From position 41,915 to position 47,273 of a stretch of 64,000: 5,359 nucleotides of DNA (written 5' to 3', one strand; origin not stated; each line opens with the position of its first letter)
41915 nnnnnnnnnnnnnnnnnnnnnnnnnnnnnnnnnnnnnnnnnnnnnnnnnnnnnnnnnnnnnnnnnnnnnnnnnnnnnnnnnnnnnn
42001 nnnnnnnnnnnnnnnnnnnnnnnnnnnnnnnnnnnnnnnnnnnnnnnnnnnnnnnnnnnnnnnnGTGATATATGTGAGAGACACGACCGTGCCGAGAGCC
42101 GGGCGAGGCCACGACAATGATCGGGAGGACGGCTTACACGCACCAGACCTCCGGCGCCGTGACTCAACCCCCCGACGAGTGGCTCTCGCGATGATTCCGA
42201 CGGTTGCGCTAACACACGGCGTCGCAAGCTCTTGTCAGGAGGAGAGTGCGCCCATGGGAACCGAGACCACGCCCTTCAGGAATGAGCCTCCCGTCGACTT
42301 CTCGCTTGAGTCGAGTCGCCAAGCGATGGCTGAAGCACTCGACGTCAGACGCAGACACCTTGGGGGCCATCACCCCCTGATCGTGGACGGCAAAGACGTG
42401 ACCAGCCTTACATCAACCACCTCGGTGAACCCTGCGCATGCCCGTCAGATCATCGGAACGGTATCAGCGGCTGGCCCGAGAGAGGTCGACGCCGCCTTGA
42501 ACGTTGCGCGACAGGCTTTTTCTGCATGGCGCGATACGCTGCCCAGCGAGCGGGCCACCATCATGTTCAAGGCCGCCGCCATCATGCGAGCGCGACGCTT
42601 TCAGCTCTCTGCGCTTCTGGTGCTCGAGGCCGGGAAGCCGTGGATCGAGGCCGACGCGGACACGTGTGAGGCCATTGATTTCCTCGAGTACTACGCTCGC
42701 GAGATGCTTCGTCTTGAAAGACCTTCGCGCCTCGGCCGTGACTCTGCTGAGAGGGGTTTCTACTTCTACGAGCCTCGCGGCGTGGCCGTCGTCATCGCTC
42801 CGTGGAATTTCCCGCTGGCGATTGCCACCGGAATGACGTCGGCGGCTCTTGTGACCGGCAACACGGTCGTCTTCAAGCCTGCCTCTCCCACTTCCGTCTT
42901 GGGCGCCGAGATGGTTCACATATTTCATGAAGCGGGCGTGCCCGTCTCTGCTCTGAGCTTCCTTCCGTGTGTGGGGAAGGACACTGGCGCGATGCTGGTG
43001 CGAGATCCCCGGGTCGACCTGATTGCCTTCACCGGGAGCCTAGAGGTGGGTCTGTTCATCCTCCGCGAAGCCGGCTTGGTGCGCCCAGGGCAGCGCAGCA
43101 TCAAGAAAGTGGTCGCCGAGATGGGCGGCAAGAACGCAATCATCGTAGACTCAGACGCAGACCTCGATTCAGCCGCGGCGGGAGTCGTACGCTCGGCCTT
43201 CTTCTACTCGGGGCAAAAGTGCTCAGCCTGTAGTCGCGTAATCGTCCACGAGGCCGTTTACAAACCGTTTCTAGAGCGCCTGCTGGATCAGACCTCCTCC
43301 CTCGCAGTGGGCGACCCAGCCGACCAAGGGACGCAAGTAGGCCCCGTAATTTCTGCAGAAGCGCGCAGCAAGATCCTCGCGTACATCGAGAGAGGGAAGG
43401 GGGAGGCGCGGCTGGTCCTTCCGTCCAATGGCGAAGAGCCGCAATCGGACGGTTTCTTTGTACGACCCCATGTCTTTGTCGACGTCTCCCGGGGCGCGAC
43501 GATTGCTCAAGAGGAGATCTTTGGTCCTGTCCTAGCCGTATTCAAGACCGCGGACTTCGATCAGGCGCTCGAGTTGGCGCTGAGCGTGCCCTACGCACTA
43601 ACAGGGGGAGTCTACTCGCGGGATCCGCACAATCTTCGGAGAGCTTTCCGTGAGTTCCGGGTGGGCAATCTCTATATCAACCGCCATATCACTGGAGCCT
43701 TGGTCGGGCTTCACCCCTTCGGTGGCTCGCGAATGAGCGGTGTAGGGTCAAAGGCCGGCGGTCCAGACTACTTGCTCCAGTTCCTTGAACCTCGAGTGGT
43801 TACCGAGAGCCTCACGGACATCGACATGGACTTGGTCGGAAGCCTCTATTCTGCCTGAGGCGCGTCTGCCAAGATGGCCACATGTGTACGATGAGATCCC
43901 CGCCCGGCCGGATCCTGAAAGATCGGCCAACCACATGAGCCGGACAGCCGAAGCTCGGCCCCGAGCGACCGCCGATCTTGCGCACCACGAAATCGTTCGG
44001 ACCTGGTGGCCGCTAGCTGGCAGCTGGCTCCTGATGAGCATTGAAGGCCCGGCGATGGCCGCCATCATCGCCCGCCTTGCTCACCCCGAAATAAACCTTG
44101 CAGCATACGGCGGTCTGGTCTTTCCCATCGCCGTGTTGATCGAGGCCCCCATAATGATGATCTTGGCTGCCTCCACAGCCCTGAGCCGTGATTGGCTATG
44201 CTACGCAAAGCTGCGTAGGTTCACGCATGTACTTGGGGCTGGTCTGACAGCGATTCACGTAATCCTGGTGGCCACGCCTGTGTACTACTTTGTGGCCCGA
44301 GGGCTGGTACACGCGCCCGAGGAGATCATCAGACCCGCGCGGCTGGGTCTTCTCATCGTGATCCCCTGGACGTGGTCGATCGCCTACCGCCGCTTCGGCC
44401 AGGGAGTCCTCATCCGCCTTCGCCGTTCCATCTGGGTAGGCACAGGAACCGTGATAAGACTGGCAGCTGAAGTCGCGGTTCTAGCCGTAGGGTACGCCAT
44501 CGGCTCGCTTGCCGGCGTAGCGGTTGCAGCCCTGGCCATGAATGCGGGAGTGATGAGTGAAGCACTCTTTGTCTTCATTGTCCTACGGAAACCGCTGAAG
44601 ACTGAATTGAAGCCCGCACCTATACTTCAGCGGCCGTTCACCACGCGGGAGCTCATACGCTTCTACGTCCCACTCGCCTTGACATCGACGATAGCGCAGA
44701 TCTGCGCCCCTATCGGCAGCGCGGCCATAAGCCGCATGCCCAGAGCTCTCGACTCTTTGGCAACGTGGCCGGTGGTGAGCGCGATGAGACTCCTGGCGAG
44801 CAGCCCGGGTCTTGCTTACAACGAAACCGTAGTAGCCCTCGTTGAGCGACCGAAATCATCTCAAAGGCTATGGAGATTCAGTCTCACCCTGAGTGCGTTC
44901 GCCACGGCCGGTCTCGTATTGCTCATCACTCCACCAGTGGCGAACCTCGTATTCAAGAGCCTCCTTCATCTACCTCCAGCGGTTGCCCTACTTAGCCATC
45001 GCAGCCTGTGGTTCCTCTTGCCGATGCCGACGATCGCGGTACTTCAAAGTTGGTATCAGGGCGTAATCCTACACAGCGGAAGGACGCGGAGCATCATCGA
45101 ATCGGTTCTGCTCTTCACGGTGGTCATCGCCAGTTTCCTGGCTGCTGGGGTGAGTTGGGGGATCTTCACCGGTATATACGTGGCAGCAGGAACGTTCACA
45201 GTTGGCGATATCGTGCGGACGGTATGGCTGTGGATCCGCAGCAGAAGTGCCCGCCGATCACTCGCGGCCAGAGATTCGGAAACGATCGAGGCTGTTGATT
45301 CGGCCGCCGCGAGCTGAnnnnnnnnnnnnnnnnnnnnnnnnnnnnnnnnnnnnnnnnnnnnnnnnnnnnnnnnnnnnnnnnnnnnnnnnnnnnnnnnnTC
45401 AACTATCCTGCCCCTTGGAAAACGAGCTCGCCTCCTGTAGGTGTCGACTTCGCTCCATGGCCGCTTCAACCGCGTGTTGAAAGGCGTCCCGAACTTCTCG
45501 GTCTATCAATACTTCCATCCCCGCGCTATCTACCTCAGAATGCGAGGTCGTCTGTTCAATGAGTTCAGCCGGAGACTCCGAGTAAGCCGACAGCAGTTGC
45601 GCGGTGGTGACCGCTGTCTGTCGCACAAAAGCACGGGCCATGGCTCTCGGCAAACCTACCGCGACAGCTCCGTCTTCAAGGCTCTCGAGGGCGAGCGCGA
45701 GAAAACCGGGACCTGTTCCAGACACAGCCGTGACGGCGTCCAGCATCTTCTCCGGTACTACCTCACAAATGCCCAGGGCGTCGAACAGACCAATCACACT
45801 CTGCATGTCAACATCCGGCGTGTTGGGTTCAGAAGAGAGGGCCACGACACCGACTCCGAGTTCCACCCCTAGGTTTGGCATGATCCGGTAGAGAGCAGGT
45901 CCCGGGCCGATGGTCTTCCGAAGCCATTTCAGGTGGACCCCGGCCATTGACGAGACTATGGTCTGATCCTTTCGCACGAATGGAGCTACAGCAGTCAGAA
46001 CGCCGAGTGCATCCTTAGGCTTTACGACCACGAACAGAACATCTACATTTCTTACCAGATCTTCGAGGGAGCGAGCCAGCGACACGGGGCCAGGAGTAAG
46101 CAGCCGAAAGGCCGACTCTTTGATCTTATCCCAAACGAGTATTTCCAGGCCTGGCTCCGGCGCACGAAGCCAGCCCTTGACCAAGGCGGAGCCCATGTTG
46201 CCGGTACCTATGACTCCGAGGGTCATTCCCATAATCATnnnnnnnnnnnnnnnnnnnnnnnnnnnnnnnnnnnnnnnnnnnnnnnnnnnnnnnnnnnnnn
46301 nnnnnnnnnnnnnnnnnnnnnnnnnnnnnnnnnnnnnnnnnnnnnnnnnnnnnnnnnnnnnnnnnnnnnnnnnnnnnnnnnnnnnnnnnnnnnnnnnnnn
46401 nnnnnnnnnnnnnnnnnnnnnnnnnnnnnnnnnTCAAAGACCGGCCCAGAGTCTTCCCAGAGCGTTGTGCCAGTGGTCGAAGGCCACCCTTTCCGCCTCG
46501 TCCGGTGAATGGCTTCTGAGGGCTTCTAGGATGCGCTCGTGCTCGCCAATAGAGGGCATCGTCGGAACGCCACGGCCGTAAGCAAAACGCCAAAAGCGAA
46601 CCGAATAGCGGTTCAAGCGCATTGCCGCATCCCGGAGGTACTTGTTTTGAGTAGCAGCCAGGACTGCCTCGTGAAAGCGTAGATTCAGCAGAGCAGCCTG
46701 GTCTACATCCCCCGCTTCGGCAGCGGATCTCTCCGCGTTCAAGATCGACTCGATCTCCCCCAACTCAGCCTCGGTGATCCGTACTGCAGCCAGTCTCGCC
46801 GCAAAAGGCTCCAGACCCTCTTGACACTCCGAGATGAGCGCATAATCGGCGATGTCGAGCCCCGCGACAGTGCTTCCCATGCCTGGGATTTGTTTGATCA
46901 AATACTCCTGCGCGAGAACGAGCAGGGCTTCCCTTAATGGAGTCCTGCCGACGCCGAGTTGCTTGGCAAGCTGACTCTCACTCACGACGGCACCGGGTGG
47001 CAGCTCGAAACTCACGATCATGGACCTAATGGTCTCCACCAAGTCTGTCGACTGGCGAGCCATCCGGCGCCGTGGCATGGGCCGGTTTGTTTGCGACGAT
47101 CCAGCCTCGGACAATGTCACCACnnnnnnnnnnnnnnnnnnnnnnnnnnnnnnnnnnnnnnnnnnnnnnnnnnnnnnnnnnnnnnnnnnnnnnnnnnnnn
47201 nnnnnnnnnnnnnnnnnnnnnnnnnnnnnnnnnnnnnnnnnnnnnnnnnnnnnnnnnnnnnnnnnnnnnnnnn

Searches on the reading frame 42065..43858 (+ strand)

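Call 11: search_protein_families(library=pfam, proteins=[window:42065-43858:+], max_evalue=0.001)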
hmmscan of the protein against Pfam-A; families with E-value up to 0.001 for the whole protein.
window:42065-43858:+ (597 aa): 1 family
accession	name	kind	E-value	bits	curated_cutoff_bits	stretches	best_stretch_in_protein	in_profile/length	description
PF00171.27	Aldedh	-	1.7e-142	475.7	23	1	118-579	9-461/461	Aldehyde dehydrogenase family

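Call 30: search_protein_families(library=ncbifam, proteins=[window:42065-43858:+], max_evalue=0.001)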
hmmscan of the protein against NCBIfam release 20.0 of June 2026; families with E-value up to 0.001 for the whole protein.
window:42065-43858:+ (597 aa): 44 families (the best 25 are shown)
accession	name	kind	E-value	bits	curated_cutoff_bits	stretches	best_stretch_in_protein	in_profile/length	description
NF002852.0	PRK03137.1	subfamily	1.8e-199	663.8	648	1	68-582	2-513/514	L-glutamate gamma-semialdehyde dehydrogenase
TIGR01237.1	D1pyr5carbox2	equivalog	5.1e-197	655.7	659.65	1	71-582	1-510/511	L-glutamate gamma-semialdehyde dehydrogenase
NF008869.0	PRK11904.1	equivalog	5.7e-126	421.7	747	1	72-585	524-1030/1042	bifunctional proline dehydrogenase/L-glutamate gamma-semialdehyde dehydrogenase PutA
TIGR01238.1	D1pyr5carbox3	equivalog_domain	5.7e-106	355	485.2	1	75-575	11-497/500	L-glutamate gamma-semialdehyde dehydrogenase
NF008772.0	PRK11809.1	equivalog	7.7e-104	348.4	1750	1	87-577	632-1110/1318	trifunctional transcriptional regulator/proline dehydrogenase/L-glutamate gamma-semialdehyde dehydrogenase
NF042993.1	AlphKGSA_gudD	equivalog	4.8e-99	332.3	770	1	113-566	16-465/481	alpha-ketoglutaric semialdehyde dehydrogenase GucD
TIGR01804.1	BADH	equivalog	9.8e-99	330.9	668.6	1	116-565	13-456/467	betaine-aldehyde dehydrogenase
NF009725.0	PRK13252.1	equivalog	7.6e-95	318.2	593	1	108-565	12-464/488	betaine-aldehyde dehydrogenase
NF052305.1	DioxValDhHalo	equivalog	1.4e-94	317.7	750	1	107-559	9-458/483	2,5-dioxovalerate dehydrogenase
TIGR01236.1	D1pyr5carbox1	equivalog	9.4e-94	314.9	613.6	1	72-585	1-523/533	L-glutamate gamma-semialdehyde dehydrogenase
NF010000.0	PRK13473.1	subfamily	1.4e-87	294.4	615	1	105-562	5-454/475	aminobutyraldehyde dehydrogenase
TIGR01780.1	SSADH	subfamily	5.9e-87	292.4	646.35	1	121-565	2-437/448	succinate-semialdehyde dehydrogenase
TIGR02299.1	HpaE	equivalog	2.2e-85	287.1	638.35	1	106-579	4-474/488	5-carboxymethyl-2-hydroxymuconate semialdehyde dehydrogenase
NF040792.1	glyc_ald_dh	equivalog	8.2e-83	279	760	1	108-570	6-466/488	D-glyceraldehyde dehydrogenase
NF006916.0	PRK09407.1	equivalog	2.6e-80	270.5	521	1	116-581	33-492/526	succinic semialdehyde dehydrogenase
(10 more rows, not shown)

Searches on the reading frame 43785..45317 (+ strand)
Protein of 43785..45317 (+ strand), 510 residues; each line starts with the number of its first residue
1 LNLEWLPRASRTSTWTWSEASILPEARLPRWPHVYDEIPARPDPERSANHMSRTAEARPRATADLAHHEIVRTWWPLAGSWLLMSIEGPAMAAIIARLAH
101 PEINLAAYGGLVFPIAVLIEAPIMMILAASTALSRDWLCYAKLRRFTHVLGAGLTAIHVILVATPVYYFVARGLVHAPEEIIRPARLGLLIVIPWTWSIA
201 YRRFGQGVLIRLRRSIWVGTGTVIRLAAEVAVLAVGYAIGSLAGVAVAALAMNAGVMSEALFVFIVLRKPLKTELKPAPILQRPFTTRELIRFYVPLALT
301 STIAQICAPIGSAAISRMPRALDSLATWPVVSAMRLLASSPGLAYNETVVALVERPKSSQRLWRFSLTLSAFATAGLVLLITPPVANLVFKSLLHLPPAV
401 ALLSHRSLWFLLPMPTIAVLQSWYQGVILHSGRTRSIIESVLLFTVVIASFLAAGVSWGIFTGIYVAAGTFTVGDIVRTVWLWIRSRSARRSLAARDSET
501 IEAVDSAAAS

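Call 11: search_protein_families(library=pfam, proteins=[window:43785-45317:+], max_evalue=0.001)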
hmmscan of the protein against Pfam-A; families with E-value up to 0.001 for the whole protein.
window:43785-45317:+ (510 aa): 0 families

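Call 30: search_protein_families(library=ncbifam, proteins=[window:43785-45317:+], max_evalue=0.001)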
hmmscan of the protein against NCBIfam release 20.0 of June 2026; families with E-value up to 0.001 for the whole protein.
window:43785-45317:+ (510 aa): 0 families

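Call 71: search_protein_families(library=pfam, proteins=[window:43935-45317:+], max_evalue=10)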
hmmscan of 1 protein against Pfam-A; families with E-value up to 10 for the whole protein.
window:43935-45317:+ (460 aa): 1 family
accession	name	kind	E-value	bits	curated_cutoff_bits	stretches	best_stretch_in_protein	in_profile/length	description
PF07260.16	ANKH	-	0.27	10.9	22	1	97-267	90-264/344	Progressive ankylosis protein (ANKH)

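Call 72: search_solved_structures(query=window:43935-45317:+, max_evalue=10)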
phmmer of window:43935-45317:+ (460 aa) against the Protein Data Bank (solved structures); distinct sequences matched with E-value up to 10: 0.

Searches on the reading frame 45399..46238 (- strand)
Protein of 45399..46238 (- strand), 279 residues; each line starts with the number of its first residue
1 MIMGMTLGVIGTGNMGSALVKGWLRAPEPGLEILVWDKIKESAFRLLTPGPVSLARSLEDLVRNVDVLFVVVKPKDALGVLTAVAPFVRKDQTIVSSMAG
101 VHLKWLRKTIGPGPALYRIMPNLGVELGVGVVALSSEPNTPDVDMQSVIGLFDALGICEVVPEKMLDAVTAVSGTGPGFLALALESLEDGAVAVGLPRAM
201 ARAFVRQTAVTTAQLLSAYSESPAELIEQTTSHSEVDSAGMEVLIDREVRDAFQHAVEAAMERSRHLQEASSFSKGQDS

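Call 11: search_protein_families(library=pfam, proteins=[window:45399-46238:-], max_evalue=0.001)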
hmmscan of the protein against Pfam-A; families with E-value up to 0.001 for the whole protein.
window:45399-46238:- (279 aa): 4 families
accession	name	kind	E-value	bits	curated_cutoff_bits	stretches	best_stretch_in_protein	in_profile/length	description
PF14748.11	P5CR_dimer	-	1.2e-25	90.2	25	1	163-267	1-105/105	Pyrroline-5-carboxylate reductase dimerisation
PF03807.23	F420_oxidored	-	1.2e-11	45.5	21.6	1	7-100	2-94/94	NADP oxidoreductase coenzyme F420-dependent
PF03446.21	NAD_binding_2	-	7.9e-09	36.2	21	1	7-96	2-91/161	NAD binding domain of 6-phosphogluconate dehydrogenase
PF02826.25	2-Hacid_dh_C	-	0.00045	20.1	25.1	1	2-73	34-100/178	D-isomer specific 2-hydroxyacid dehydrogenase, NAD binding domain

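Call 30: search_protein_families(library=ncbifam, proteins=[window:45399-46238:-], max_evalue=0.001)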
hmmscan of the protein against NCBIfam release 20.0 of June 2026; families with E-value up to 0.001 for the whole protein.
window:45399-46238:- (279 aa): 6 families
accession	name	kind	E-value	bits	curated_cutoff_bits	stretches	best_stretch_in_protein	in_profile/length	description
TIGR00112.1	proC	equivalog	1.3e-56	192.2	196.75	1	7-267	1-263/263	pyrroline-5-carboxylate reductase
NF005813.0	PRK07679.1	exception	3.1e-39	135.1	404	1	6-270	5-271/279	pyrroline-5-carboxylate reductase ProI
NF008839.0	PRK11880.2-4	equivalog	7e-30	104.2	288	1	5-265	2-250/252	pyrroline-5-carboxylate reductase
NF005814.0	PRK07680.1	equivalog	1.1e-20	74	278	1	5-263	1-259/275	late competence protein ComER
NF005384.0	PRK06928.1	exception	7.7e-20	71.5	301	1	6-268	3-267/277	pyrroline-5-carboxylate reductase ProG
NF005063.0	PRK06476.1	equivalog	1.9e-17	63.7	254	1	5-264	1-253/258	pyrroline-5-carboxylate reductase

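Call 95: search_solved_structures(query=window:45399-46238:-, max_evalue=1e-10, show_alignments=1)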
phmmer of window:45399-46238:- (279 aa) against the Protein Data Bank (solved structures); distinct sequences matched with E-value up to 1e-10: 15.
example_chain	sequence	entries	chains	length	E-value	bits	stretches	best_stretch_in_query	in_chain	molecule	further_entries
5bse_A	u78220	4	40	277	2.8e-30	108.9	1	5-267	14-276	Pyrroline-5-carboxylate reductase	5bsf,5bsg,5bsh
6lhm_A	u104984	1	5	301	6.8e-27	97.8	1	5-271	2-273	Pyrroline-5-carboxylate reductase 2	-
9q6g_A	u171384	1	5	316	1.1e-26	97.2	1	3-270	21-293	Pyrroline-5-carboxylate reductase 2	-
3gt0_A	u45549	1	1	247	2.9e-26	95.8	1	5-231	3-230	Pyrroline-5-carboxylate reductase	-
2gr9_A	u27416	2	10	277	5.5e-26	94.9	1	4-270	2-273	Pyrroline-5-carboxylate reductase 1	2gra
8tcu_A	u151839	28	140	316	1.4e-25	93.5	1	3-270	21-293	Pyrroline-5-carboxylate reductase 1, mitochondrial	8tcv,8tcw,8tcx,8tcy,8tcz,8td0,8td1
2izz_A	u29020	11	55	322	1.5e-25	93.5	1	3-270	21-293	PYRROLINE-5-CARBOXYLATE REDUCTASE 1 | Pyrroline-5-carboxylate reductase 1, mitochondrial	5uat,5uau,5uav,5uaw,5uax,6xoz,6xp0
9rzz_A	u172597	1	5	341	1.8e-25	93.2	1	3-270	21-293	Isoform 3 of Pyrroline-5-carboxylate reductase 1, mitochondrial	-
9s01_A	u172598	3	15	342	1.8e-25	93.2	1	3-270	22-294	Isoform 3 of Pyrroline-5-carboxylate reductase 1, mitochondrial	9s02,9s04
2rcy_A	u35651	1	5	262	2.3e-25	92.8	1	5-266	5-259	Pyrroline carboxylate reductase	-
2ger_A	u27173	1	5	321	2.9e-25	92.5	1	4-270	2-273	Pyrroline-5-carboxylate reductase 1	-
8dkg_A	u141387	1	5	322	1e-24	90.7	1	3-270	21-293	Isoform 3 of Pyrroline-5-carboxylate reductase 1, mitochondrial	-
2ahr_A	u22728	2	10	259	1.3e-24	90.4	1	5-246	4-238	putative pyrroline carboxylate reductase | 1-Pyrroline-5-Carboxylate reductase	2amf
1yqg_A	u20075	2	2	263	1.2e-17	67.6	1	8-268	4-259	pyrroline-5-carboxylate reductase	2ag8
3tri_A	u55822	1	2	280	5.4e-17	65.4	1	10-269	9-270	Pyrroline-5-carboxylate reductase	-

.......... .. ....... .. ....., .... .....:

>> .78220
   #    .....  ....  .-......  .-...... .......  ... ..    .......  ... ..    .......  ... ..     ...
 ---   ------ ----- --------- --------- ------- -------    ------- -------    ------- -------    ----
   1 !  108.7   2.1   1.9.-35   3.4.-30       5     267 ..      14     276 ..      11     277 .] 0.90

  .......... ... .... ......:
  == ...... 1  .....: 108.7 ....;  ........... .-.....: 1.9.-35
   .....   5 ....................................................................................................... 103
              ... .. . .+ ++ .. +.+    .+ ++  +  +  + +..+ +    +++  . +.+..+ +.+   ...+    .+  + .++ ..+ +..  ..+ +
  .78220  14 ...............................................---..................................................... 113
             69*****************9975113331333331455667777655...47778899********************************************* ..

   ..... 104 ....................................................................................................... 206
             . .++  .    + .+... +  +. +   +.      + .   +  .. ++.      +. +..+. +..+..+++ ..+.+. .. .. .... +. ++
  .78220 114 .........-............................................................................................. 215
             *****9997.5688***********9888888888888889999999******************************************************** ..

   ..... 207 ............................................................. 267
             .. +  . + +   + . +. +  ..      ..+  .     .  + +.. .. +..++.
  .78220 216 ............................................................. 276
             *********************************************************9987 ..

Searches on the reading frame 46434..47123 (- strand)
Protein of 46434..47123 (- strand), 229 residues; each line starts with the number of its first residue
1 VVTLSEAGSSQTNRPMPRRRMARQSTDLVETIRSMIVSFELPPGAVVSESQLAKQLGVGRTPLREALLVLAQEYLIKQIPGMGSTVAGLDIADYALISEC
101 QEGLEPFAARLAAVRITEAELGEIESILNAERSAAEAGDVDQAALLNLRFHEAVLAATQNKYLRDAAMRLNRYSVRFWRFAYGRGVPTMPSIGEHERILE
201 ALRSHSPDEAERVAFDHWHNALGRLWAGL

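Call 11: search_protein_families(library=pfam, proteins=[window:46434-47123:-], max_evalue=0.001)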
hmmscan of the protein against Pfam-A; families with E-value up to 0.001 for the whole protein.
window:46434-47123:- (229 aa): 2 families
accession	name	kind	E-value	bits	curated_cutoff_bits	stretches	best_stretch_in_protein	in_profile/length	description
PF07729.17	FCD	-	8.9e-26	91.2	24.3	1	99-219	4-124/125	FCD domain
PF00392.27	GntR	-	7.4e-13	48.4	27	1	27-86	4-64/64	Bacterial regulatory proteins, gntR family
